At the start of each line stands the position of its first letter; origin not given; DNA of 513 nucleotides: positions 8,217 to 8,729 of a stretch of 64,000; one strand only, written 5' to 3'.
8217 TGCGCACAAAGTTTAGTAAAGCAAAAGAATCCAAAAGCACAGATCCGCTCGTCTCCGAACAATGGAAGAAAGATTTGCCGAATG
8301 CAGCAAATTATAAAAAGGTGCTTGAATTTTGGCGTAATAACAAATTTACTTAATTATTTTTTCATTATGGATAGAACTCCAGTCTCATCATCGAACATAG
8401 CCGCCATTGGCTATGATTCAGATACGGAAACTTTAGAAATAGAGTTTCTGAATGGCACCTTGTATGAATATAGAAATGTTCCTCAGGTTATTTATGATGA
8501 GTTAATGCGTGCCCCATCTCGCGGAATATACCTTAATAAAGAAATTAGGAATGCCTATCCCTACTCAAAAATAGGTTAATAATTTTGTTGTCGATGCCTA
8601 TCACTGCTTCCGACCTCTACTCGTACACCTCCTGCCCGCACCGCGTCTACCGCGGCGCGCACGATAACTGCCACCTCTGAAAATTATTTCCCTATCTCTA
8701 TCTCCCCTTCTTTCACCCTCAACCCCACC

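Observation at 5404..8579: SIR2-HerA anti-phage module with a tightly linked KTSC-domain third gene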

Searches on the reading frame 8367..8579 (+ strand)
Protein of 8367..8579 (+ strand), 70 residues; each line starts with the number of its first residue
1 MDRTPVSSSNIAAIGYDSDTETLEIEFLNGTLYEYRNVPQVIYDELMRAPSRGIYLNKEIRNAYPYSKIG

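Call 4: search_protein_families(library=pfam, proteins=[window:8367-8579:+], max_evalue=0.01)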
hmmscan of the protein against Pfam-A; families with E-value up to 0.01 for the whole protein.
window:8367-8579:+ (70 aa): 1 family
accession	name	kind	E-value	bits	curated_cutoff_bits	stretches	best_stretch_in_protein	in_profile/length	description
PF13619.11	KTSC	-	2e-25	88.7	25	1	7-64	1-58/58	KTSC domain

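Call 5: search_protein_families(library=padloc, proteins=[window:8367-8579:+], max_evalue=0.01)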
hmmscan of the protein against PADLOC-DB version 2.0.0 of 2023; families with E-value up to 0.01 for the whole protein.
window:8367-8579:+ (70 aa): 0 families

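Call 23: search_solved_structures(query=window:8367-8579:+, max_evalue=1, show_alignments=3)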
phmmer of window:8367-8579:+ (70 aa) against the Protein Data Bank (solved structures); distinct sequences matched with E-value up to 1: 3.
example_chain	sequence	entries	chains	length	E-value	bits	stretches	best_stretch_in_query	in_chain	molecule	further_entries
7x8c_A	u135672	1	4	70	4e-16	61.4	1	1-69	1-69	KTSC domain-containing protein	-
8wiv_A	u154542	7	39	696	2.4e-15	59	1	3-69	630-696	Helicase HerA central domain-containing protein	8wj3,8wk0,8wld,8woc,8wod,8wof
4rgi_A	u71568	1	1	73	1.1e-10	44.3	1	1-70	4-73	Uncharacterized protein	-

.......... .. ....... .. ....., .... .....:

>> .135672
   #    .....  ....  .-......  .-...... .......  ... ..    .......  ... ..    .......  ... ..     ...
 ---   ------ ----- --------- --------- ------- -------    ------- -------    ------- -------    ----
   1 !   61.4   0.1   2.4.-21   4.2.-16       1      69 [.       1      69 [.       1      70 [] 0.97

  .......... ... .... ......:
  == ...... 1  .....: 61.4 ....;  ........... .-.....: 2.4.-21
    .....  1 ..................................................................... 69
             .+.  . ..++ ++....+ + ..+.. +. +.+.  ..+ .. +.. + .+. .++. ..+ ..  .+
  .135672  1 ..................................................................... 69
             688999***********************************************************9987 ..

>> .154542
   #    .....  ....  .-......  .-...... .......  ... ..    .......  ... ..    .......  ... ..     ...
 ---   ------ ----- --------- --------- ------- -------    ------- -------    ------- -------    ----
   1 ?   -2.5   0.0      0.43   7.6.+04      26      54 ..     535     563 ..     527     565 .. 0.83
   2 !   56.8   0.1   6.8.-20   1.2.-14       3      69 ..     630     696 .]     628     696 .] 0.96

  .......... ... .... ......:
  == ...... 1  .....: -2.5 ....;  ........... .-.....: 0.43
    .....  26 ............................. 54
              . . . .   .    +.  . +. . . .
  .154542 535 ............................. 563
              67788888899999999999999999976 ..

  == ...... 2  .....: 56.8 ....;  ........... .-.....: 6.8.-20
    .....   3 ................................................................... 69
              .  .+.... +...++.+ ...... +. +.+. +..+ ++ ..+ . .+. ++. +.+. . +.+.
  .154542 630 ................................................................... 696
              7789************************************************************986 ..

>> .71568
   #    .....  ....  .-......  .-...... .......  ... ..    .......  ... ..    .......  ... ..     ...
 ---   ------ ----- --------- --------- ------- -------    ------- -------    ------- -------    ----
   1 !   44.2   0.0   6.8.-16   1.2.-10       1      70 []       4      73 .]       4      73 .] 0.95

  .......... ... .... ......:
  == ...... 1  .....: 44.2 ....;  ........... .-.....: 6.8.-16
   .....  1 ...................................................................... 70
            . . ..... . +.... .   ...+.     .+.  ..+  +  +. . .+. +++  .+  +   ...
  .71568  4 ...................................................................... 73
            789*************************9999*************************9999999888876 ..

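Call 32: find_homologous_proteins(query=window:8367-8579:+, max_evalue=0.001)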
Query window:8367-8579:+ (70 aa): 71 proteins with E <= 0.001 among 71 candidates.
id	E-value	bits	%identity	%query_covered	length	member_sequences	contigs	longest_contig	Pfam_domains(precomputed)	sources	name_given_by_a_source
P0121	6.8e-39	148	100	100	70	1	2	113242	PF13619.12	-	-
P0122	2.1e-25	105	71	100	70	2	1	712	PF13619.12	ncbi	-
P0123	5.0e-25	104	69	100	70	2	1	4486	PF13619.12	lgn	-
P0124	5.9e-25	104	70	99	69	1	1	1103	PF13619.12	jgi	jgi:hypothetical protein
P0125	1.7e-23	99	67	100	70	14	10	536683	PF13619.12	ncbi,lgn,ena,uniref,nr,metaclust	ncbi:KTSC domain-containing protein [Paracoccus sp. TK19116]|uniref:KTSC domain-containing protein n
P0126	2.0e-22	96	67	100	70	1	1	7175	PF13619.12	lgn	-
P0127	3.8e-22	95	67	100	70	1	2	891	PF13619.12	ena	-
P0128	5.3e-22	94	64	100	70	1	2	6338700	PF13619.12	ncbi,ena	-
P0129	8.2e-22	94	66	100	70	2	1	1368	PF13619.12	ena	-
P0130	1.1e-21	93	64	100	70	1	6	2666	PF13619.12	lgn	-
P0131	1.2e-21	93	66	100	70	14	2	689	PF13619.12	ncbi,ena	-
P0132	1.6e-21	93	64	100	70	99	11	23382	PF13619.12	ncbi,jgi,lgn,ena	ncbi:MAG: KTSC domain-containing protein [Beijerinckiaceae bacterium]|jgi:hypothetical protein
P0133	2.8e-21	92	63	100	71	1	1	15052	PF13619.12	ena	-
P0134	6.0e-21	91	64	100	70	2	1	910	PF13619.12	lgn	-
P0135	8.1e-21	91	59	99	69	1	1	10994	PF13619.12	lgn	-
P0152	4.6e-18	82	59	99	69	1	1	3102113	PF13619.12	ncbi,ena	-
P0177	9.5e-16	75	56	100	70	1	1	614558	PF13619.12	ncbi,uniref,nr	ncbi:KTSC domain-containing protein [Halonatronum saccharophilum]|uniref:KTSC domain-containing prot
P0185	1.0e-13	68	51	99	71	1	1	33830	PF13619.12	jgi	jgi:KTSC domain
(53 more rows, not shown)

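Call 35: find_encoding_contigs(protein=P0125, flank=5000, max_places=5)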
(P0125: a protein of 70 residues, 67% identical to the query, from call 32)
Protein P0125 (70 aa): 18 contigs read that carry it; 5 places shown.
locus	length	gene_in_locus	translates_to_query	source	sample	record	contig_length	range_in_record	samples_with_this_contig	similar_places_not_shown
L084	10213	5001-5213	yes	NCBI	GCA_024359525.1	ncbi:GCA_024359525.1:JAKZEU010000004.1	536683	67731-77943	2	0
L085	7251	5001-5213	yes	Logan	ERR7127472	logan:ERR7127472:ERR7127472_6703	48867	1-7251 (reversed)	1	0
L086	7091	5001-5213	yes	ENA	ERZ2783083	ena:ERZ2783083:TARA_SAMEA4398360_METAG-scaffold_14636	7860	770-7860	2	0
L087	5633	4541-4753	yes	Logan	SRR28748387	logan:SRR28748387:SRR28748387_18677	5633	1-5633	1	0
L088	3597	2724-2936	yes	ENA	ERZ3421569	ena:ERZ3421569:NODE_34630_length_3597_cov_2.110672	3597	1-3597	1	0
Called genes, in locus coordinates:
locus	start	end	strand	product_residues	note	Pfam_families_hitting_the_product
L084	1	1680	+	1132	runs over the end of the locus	PF00580:UvrD-helicase, PF13245:AAA_19, PF13361:UvrD_C, PF13538:UvrD_C_2 (faint)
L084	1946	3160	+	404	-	PF13289:SIR2_2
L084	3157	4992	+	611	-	PF01580:FtsK_SpoIIIE (faint), PF01935:DUF87, PF05872:HerA_C (weak)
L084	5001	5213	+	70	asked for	PF13619:KTSC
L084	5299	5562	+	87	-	PF16565:MIT_C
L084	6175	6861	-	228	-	PF00005:ABC_tran, PF13191:AAA_16 (weak)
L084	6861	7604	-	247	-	PF00005:ABC_tran, PF13304:AAA_21 (faint), PF12399:BCA_ABC_TP_C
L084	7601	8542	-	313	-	PF02653:BPD_transp_2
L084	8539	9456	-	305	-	PF02653:BPD_transp_2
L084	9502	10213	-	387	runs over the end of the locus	PF13433:Peripla_BP_5, PF13458:Peripla_BP_6, PF01094:ANF_receptor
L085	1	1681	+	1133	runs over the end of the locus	PF00580:UvrD-helicase, PF13245:AAA_19, PF13361:UvrD_C, PF13538:UvrD_C_2 (faint)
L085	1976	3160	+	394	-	PF13289:SIR2_2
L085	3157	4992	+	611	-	PF01580:FtsK_SpoIIIE (faint), PF01935:DUF87, PF05872:HerA_C (weak)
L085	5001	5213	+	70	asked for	PF13619:KTSC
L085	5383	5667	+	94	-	PF05930:Phage_AlpA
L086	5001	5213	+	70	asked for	PF13619:KTSC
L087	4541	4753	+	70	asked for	PF13619:KTSC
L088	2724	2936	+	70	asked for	PF13619:KTSC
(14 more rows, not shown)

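Call 36: find_encoding_contigs(protein=P0177, flank=4000, max_places=2)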
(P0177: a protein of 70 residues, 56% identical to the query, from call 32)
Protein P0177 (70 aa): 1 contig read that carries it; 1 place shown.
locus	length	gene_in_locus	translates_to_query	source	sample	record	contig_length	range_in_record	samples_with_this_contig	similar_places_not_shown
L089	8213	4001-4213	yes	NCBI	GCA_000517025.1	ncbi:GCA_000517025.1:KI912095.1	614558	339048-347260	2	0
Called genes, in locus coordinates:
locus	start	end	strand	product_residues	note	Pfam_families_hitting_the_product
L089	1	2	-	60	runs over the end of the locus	-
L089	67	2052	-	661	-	PF02463:SMC_N (weak), PF13476:AAA_23 (weak), PF14662:KASH_CCD (weak)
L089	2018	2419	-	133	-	-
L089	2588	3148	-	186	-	PF12844:HTH_19 (weak), PF01381:HTH_3, PF13443:HTH_26 (weak)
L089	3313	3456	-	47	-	-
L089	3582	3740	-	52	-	-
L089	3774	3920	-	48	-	-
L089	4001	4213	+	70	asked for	PF13619:KTSC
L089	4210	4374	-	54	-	-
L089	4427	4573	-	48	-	-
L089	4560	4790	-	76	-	-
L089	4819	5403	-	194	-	PF12844:HTH_19, PF13560:HTH_31, PF01381:HTH_3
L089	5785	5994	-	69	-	-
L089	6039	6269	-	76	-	PF13560:HTH_31, PF01381:HTH_3, PF12844:HTH_19, PF13443:HTH_26 (weak)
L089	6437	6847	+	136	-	PF07022:Phage_CI_repr (weak), PF12844:HTH_19, PF13443:HTH_26 (weak), PF13560:HTH_31 (weak), PF01381:HTH_3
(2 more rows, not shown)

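Call 37: find_encoding_contigs(protein=P0185, flank=4000, max_places=2)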
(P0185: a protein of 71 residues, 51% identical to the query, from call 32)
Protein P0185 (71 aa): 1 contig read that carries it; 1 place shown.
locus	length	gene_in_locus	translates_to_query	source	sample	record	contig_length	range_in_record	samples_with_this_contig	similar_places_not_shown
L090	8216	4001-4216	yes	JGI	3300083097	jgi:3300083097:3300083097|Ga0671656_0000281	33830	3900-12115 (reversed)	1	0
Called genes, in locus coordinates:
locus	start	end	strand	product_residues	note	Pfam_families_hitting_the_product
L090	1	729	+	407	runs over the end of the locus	PF28597:T2SSF_N, PF00482:T2SSF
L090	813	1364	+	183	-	-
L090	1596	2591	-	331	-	PF00208:ELFV_dehydrog (weak)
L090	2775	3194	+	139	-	PF08814:XisH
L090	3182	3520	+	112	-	PF08869:XisI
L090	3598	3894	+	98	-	-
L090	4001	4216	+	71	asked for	PF13619:KTSC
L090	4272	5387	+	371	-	PF04607:RelA_SpoT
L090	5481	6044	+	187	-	-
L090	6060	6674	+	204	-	PF16289:PIN_12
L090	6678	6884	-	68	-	PF04255:DUF433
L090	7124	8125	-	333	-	PF16639:Apocytochr_F_N, PF01333:Apocytochr_F_C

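Call 38: find_encoding_contigs(protein=P0152, flank=4000, max_places=2)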
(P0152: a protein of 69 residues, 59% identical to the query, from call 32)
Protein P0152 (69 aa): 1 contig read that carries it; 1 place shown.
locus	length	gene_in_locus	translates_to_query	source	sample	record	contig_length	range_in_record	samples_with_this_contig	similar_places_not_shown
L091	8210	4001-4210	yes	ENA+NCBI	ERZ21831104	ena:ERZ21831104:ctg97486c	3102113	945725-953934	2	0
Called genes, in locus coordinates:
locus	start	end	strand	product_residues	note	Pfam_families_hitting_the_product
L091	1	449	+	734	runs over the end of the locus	PF07581:Glug (faint), PF18962:Por_Secre_tail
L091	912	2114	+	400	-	PF13289:SIR2_2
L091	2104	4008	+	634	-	PF01580:FtsK_SpoIIIE (faint), PF01935:DUF87, PF10412:TrwB_AAD_bind, PF05872:HerA_C (weak)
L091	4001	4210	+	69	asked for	PF13619:KTSC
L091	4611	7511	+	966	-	PF18911:PKD_4 (weak), PF09587:PGA_cap, PF13860:FlgD_ig, PF18962:Por_Secre_tail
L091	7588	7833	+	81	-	PF01106:NifU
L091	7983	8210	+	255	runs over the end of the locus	PF02540:NAD_synthase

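Call 42: search_protein_families(library=ncbifam, proteins=[window:8367-8579:+], max_evalue=1)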
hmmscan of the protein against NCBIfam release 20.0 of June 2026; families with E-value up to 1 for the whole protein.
window:8367-8579:+ (70 aa): 0 families

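Call 43: search_protein_families(library=phrogs, proteins=[window:8367-8579:+], max_evalue=0.1)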
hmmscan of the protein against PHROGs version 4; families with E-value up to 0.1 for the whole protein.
window:8367-8579:+ (70 aa): 3 families
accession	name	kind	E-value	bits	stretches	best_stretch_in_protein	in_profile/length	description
phrog_3292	-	unknown function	6.8e-19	69.3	1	1-69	108-176/436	-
phrog_8113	-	unknown function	4.8e-11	44.1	1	7-69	18-80/144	-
phrog_7365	-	unknown function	0.00063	20.4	1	5-60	9-66/79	-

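Call 44: predict_structure(alignment_id=A2)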
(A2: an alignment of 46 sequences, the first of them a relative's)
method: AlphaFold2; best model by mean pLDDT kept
length: 70 residues; sequences in the alignment: 46
mean_pLDDT: 95.3   pTM: 0.81
mean pLDDT of the five models: 95.3, 94.8, 94.4, 94.3, 93.9
residues with pLDDT >= 90: 65; 70-90: 5; 50-70: 0; < 50: 0
segments of 3 or more residues with pLDDT < 50: none
pLDDT, mean of each block of 10 residues (from residue 1): 91 97 97 97 96 95 94
secondary structure, 60 per line:
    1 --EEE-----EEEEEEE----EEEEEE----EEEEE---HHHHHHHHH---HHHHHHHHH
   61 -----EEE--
elements in order: E3-5 E11-17 E22-27 E32-36 H40-48 H52-60 E66-68

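Call 47: fold_search(model_id=the predicted structure, library=pdb)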
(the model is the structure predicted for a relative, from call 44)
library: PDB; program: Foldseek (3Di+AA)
matches with E <= 10: 266; with E <= 0.001: 13
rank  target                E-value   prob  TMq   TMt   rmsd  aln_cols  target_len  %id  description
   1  7x8c_B                1.7e-08  1.00  0.96  0.96   1.0        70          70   44  Crystal structure of a KTSC family protein from Euryarchaeon Methanolobus vulcani (released 2022-08-17)
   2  7x8c_A                1.8e-08  1.00  0.95  0.96   0.8        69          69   43  Crystal structure of a KTSC family protein from Euryarchaeon Methanolobus vulcani (released 2022-08-17)
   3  4rgi                  1.7e-07  1.00  0.92  0.91   1.1        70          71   41  Crystal Structure of KTSC Domain Protein YPO2434 from Yersinia pestis (released 2014-12-31)
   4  8wld_L                1.3e-06  1.00  0.90  0.10   1.2        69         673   46  Cryo-EM structure of SIR2/HerA antiphage complex (released 2024-09-11)
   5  8wof_B                1.4e-06  1.00  0.90  0.13   1.3        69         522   46  Cryo-EM structure of SIR2/HerA complex (released 2024-09-11)
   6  8wld_D                2.2e-06  1.00  0.90  0.10   1.3        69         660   46  Cryo-EM structure of SIR2/HerA antiphage complex (released 2024-09-11)
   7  8wiv_M                7.5e-06  1.00  0.86  0.10   1.4        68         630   46  Cryo-EM structure of a bacterial protein (released 2024-09-11)
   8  8wld_M                8.9e-06  1.00  0.90  0.10   1.1        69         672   46  Cryo-EM structure of SIR2/HerA antiphage complex (released 2024-09-11)
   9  8wiv_O                1.1e-05  1.00  0.88  0.10   1.2        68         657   47  Cryo-EM structure of a bacterial protein (released 2024-09-11)
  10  8wj3_N                1.4e-05  1.00  0.84  0.12   2.4        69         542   42  Cryo-EM structure of a bacterial protein (released 2024-09-11)
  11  8wiv_L                6.5e-05  1.00  0.87  0.10   1.4        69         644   46  Cryo-EM structure of a bacterial protein (released 2024-09-11)
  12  8wiv_D                1.0e-04  1.00  0.77  0.10   1.6        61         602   48  Cryo-EM structure of a bacterial protein (released 2024-09-11)
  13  8wld_N                5.4e-04  1.00  0.72  0.09   1.1        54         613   46  Cryo-EM structure of SIR2/HerA antiphage complex (released 2024-09-11)
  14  3due                  1.2e+00  0.12  0.33  0.20  10.7        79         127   14  CRYSTAL STRUCTURE OF A PUTATIVE PERIPLASMIC PROTEIN FROM DUF2874 FAMILY (BVU_2987) FROM BACTEROIDES VULGATUS ATCC 8482 A (released 2008-08-05)
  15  9jrv_A                1.3e+00  0.51  0.39  0.20   3.0        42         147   12  Pilin PilA from Burkholderia cenocepacia (released 2025-10-01)
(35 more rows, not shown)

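Call 58: search_dna_similar(query=window:8367-8579:+, collection=plasmids, mode=protein, max_evalue=0.00001, max_rows=40, rows=spread)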
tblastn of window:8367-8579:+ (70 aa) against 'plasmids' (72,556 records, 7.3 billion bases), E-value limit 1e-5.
Records with a match: 59; places in all: 62; records where one place covers at least 80% of the query: 59.
Best place of each record, by identity: 60-80% 1; <60% 58.
By first word of the organism name: Halorussus 8; Bacillus 7; Sulfitobacter 3; Streptomyces 3; Rhizobium 2; Deinococcus 2; Bradyrhizobium 2; Nostoc 2; Halomarina 2; Tritonibacter 1; and 27 more.
By predicted mobility (MOB-suite, as given by PLSDB): non-mobilizable 43; mobilizable 10; conjugative 6.
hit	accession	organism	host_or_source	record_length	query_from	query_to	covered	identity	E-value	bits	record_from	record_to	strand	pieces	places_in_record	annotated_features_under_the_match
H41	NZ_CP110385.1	Tritonibacter mobilis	-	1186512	1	70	100%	60.0%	5e-22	94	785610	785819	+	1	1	record has no annotation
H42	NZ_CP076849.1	Agrobacterium pusense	mixed culture,weathered tuff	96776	1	69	99%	55.7%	7e-18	82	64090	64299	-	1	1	KTSC domain-containing protein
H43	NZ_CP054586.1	Halorubrum sp. CBA1229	solar salt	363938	1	69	99%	53.6%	6e-18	82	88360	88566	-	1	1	KTSC domain-containing protein | ThiF family adenylyltransferase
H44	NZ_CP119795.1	Haloarcula sp. SYNS111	cell culture,sediment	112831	1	69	99%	53.6%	1e-17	81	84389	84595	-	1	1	KTSC domain-containing protein | ThiF family adenylyltransferase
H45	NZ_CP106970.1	Haloferax alexandrinus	-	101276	1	69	99%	50.7%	5e-17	80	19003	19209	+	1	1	KTSC domain-containing protein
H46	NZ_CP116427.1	Sulfitobacter faviae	Hexacorallia,culture,Cold water coral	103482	1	69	99%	50.7%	5e-17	80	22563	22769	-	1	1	KTSC domain-containing protein | ATP-binding protein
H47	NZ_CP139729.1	Sulfitobacter faviae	Bacterial Culture,hydrothermal vent ...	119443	1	69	99%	50.7%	5e-17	80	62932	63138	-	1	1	KTSC domain-containing protein | ATP-binding protein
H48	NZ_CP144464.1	Halalkalicoccus sp. FCH27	cell culture,Salt lake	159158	1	69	99%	50.7%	1e-16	79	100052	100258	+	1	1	KTSC domain-containing protein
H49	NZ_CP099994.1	Halorussus salilacus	cell culture,Substrate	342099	3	69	96%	50.7%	6e-15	74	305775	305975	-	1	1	KTSC domain-containing protein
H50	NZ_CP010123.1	Escherichia coli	cow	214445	1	69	99%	49.3%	4e-16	77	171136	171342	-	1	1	KTSC domain-containing protein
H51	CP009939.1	Bacillus cereus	Homo sapiens,Human clinical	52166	1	69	99%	48.6%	2e-13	69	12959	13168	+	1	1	KTSC domain protein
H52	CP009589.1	Bacillus cereus G9241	Human clinical sample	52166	1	69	99%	48.6%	2e-13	69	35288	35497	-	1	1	KTSC domain protein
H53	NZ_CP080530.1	Mesorhizobium sp. AR02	Oxytropis sp.,Cell culture,root nodule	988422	1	69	99%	46.4%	3e-14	72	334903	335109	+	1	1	KTSC domain-containing protein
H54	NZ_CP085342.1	Haladaptatus halobius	cell culture,saline soil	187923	1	69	99%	46.4%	1e-12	67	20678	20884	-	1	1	none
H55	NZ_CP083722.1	Bradyrhizobium sp. 41S5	Glycine max cv. AC Glengarry,Cell ...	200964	3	69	96%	47.8%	5e-15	74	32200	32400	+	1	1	KTSC domain-containing protein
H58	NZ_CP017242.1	Rhizobium etli 8C-3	Phaseolus vulgaris,cell culture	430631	1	69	99%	44.9%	7e-15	74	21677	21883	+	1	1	KTSC domain-containing protein | ATP-binding protein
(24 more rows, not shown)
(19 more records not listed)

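Call 60: get_annotated_region(hit=H46, flank=5000)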
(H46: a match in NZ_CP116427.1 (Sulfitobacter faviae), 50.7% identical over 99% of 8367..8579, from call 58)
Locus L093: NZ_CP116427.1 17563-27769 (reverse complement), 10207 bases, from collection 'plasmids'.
description: Sulfitobacter faviae strain SCSIO W_1865 plasmid unnamed4, complete sequence
organism: Sulfitobacter faviae (NCBI taxid 1775881)
taxonomy: Bacteria; Pseudomonadota; Alphaproteobacteria; Rhodobacterales; Roseobacteraceae; Sulfitobacter; Sulfitobacter faviae
host: -; source: Hexacorallia,culture,Cold water coral; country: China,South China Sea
typing (MOB-suite, as given by PLSDB): mobilizable; replicon rep_cluster_392,rep_cluster_517; relaxase MOBP
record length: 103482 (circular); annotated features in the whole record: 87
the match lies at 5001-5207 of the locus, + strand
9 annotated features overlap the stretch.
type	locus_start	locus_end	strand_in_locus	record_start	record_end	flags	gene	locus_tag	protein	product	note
CDS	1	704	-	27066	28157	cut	-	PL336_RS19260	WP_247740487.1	exonuclease SbcCD subunit D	-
CDS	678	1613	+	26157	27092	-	-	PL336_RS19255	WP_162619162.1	WYL domain-containing protein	-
CDS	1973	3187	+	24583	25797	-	-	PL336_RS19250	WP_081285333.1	SIR2 family protein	-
CDS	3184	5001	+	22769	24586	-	-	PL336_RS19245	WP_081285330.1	ATP-binding protein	-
CDS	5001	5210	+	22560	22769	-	-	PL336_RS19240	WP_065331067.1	KTSC domain-containing protein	-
CDS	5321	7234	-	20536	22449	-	-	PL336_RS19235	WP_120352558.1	type IV secretory system conjugative DNA transfer family protein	-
CDS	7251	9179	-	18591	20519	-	-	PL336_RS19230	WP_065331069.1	relaxase/mobilization nuclease domain-containing protein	-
CDS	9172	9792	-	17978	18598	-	-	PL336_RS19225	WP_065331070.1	helix-turn-helix domain-containing protein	-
CDS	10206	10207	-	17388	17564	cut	-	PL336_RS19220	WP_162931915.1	hypothetical protein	-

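Call 61: get_annotated_region(hit=H58, flank=5000)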
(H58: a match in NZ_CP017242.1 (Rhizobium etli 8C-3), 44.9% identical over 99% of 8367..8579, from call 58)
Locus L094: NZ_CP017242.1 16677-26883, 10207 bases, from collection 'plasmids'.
description: Rhizobium etli 8C-3 plasmid pRsp8C3a, complete sequence
organism: Rhizobium etli 8C-3 (NCBI taxid 538025)
taxonomy: Bacteria; Pseudomonadota; Alphaproteobacteria; Hyphomicrobiales; Rhizobiaceae; Rhizobium; Rhizobium etli; Rhizobium etli 8C-3
host: -; source: Phaseolus vulgaris,cell culture; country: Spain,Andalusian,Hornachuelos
typing (MOB-suite, as given by PLSDB): conjugative; relaxase MOBQ; mating-pair formation MPF_T
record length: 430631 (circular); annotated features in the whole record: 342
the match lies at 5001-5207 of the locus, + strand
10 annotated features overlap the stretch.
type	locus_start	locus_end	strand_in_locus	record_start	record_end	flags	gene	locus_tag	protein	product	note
CDS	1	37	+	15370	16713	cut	dgt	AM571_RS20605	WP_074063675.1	dGTP triphosphohydrolase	GO:0015949 - nucleobase-containing small molecule interconversion [Evidence IEA]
CDS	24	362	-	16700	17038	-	-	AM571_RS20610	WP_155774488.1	hypothetical protein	-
CDS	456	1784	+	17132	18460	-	-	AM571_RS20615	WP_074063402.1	DUF4062 domain-containing protein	-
CDS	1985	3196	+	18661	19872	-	-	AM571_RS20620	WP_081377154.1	SIR2 family protein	-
CDS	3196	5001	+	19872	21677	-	-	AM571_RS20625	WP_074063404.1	ATP-binding protein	-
CDS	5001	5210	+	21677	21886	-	-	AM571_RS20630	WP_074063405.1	KTSC domain-containing protein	-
CDS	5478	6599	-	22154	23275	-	-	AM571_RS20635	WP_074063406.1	siderophore-interacting protein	-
CDS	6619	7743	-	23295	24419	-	-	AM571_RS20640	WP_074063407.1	ABC transporter substrate-binding protein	-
CDS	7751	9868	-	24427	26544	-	-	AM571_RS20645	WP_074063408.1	TonB-dependent siderophore receptor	GO:0015891 - siderophore transport [Evidence IEA]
CDS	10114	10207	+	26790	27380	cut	-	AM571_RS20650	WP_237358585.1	TetR/AcrR family transcriptional regulator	GO:0006355 - regulation of DNA-templated transcription [Evidence IEA]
